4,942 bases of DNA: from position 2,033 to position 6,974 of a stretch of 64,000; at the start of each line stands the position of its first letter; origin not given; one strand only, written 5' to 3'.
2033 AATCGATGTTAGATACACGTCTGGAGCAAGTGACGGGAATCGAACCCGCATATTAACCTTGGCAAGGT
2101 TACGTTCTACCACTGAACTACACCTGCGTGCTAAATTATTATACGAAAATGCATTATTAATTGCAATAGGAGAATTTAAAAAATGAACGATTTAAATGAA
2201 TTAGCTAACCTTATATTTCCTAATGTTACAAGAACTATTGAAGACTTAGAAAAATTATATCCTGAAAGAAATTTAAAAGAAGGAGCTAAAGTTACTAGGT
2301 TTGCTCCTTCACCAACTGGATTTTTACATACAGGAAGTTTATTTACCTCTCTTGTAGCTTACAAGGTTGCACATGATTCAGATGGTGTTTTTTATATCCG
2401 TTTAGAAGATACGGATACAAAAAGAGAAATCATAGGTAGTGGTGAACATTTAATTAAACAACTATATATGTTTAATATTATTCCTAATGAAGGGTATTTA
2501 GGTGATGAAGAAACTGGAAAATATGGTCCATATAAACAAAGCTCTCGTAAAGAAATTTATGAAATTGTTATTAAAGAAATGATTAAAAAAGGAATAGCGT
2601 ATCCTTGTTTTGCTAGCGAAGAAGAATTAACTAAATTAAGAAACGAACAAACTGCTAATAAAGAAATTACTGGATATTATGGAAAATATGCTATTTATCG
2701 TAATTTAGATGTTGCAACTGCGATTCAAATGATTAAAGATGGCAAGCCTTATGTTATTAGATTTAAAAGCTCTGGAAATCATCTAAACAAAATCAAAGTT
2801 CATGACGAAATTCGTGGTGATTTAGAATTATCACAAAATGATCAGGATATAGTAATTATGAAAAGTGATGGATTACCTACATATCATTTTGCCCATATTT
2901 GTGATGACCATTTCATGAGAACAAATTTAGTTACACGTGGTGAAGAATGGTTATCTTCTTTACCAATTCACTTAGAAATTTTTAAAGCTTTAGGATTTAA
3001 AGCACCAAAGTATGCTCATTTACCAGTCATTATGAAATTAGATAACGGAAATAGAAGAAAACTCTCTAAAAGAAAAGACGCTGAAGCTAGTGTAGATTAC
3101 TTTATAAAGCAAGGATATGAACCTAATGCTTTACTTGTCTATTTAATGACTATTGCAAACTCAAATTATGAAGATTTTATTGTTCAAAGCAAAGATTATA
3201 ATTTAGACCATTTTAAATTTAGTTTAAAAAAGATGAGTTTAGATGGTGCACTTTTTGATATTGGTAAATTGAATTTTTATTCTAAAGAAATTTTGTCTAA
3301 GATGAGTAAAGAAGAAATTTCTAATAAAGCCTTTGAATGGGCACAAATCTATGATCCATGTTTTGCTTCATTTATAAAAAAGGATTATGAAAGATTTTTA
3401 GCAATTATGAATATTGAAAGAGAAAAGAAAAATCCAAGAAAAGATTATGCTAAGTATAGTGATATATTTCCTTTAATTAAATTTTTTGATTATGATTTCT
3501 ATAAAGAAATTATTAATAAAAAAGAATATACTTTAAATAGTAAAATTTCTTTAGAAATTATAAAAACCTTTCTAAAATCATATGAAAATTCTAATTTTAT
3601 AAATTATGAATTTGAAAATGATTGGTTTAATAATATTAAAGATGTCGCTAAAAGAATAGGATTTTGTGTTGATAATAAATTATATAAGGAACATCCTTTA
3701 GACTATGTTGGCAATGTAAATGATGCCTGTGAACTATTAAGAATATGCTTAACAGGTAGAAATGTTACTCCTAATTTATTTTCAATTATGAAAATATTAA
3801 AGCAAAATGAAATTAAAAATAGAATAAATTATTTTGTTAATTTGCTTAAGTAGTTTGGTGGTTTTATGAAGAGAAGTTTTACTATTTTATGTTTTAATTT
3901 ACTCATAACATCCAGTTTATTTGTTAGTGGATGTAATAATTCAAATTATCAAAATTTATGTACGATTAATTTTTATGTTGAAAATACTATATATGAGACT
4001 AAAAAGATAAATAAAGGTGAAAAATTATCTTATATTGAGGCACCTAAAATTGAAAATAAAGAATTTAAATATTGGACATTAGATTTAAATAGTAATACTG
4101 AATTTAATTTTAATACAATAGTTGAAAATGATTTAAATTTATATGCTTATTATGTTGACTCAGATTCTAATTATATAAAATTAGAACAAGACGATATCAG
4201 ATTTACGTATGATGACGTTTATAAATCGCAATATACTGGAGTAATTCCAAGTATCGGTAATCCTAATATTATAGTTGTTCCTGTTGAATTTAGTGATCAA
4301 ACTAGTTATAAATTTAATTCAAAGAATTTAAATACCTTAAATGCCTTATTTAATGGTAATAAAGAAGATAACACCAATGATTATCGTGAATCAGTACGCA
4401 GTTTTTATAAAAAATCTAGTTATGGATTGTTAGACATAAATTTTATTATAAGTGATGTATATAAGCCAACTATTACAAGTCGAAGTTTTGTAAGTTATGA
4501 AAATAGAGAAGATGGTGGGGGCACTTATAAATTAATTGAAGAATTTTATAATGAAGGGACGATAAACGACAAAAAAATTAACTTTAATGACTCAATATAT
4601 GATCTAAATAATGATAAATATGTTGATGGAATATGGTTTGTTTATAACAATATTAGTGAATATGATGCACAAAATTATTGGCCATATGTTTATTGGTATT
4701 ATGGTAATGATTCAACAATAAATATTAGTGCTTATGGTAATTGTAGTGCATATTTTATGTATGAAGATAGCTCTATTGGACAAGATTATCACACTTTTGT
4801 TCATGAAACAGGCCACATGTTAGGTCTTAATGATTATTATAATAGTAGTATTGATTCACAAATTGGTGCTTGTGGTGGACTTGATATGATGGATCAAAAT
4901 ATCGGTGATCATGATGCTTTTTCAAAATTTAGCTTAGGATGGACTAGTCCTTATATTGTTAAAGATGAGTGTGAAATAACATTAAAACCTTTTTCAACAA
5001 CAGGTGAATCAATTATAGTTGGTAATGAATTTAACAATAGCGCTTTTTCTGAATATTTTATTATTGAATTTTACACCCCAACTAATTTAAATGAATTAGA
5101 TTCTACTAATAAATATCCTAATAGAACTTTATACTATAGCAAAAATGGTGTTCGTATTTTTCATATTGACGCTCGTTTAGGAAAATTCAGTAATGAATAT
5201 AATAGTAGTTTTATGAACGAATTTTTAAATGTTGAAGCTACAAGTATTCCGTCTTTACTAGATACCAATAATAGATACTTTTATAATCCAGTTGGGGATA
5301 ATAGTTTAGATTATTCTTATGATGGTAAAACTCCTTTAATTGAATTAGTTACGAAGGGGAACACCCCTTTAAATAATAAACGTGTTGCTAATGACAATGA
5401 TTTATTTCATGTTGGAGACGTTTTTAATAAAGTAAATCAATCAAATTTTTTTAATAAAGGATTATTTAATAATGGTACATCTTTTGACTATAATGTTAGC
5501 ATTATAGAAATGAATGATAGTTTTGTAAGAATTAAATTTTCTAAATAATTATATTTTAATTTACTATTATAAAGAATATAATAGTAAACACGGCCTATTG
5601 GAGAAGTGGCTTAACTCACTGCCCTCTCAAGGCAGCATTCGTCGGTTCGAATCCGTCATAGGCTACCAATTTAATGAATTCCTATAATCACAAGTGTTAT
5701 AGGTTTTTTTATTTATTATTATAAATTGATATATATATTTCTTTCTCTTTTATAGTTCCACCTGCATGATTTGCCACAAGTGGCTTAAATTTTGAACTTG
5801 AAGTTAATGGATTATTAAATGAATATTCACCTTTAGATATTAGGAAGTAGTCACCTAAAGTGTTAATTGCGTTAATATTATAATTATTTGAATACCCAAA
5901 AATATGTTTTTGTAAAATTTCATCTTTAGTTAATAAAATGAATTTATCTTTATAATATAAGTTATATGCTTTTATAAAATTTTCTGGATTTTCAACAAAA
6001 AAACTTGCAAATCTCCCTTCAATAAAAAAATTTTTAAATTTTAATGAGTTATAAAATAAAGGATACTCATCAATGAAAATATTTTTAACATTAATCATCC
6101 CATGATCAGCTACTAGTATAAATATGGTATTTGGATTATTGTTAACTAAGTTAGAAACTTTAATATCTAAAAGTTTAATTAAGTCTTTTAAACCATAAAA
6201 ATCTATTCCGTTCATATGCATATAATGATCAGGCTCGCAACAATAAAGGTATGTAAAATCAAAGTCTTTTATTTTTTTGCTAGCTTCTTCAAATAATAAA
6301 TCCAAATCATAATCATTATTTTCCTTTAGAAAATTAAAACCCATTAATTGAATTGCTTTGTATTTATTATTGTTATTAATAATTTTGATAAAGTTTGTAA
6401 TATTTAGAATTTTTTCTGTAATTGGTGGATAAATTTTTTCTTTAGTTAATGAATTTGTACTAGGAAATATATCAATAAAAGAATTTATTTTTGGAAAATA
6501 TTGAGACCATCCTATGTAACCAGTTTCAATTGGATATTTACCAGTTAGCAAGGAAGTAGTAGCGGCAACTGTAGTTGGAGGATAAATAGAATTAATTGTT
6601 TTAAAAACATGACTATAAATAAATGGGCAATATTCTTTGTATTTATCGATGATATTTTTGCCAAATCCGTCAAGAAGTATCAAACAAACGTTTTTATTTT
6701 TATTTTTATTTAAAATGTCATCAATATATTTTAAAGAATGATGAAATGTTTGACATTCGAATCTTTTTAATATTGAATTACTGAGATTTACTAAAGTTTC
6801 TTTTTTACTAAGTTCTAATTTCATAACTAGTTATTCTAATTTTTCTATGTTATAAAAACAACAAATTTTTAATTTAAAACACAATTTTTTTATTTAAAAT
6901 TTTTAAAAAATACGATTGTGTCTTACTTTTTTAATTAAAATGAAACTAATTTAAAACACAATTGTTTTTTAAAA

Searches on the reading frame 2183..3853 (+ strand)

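Call 30: search_protein_families(library=pfam, proteins=[window:2183-3853:+], max_evalue=0.001)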
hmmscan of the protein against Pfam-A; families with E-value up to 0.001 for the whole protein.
window:2183-3853:+ (556 aa): 2 families
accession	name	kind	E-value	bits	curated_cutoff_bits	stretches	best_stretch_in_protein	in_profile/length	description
PF00749.27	tRNA-synt_1c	-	2.1e-62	211.3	23.4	1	37-327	3-278/314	tRNA synthetases class I (E and Q), catalytic domain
PF19269.4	Anticodon_2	-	2.3e-08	35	23.6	1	516-550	105-139/141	Anticodon binding domain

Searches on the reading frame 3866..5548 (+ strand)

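Call 30: search_protein_families(library=pfam, proteins=[window:3866-5548:+], max_evalue=0.001)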
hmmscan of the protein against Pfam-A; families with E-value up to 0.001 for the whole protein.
window:3866-5548:+ (560 aa): 1 family
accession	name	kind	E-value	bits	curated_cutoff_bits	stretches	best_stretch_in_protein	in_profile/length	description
PF09479.16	Flg_new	-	2.5e-05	24.7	27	1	33-94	2-64/65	Listeria-Bacteroides repeat domain (List_Bact_rpt)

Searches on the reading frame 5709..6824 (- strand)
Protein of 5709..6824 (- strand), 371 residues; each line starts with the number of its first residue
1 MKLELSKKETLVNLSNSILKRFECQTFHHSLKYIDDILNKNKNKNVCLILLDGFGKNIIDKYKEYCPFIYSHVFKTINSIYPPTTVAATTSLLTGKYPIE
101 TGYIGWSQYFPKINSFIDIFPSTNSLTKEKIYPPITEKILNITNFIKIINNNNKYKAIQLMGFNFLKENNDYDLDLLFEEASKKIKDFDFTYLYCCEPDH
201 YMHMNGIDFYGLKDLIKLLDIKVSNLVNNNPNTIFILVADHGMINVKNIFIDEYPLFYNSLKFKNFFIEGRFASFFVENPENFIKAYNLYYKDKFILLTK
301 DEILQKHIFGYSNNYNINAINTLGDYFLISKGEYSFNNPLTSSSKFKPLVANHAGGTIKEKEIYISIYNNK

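Call 4: search_protein_families(library=pfam, proteins=[window:5709-6824:-], max_evalue=1)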
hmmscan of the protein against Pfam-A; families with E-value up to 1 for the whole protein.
window:5709-6824:- (371 aa): 3 families
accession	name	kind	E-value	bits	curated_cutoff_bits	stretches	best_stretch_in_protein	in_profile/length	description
PF01663.27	Phosphodiest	-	5.2e-17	62.9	23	1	46-255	1-236/342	Type I phosphodiesterase / nucleotide pyrophosphatase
PF01676.23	Metalloenzyme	-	9.2e-06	25.8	24.3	1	110-242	65-201/252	Metalloenzyme superfamily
PF08665.17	PglZ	-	0.0048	17.3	25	1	175-248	101-177/179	PglZ domain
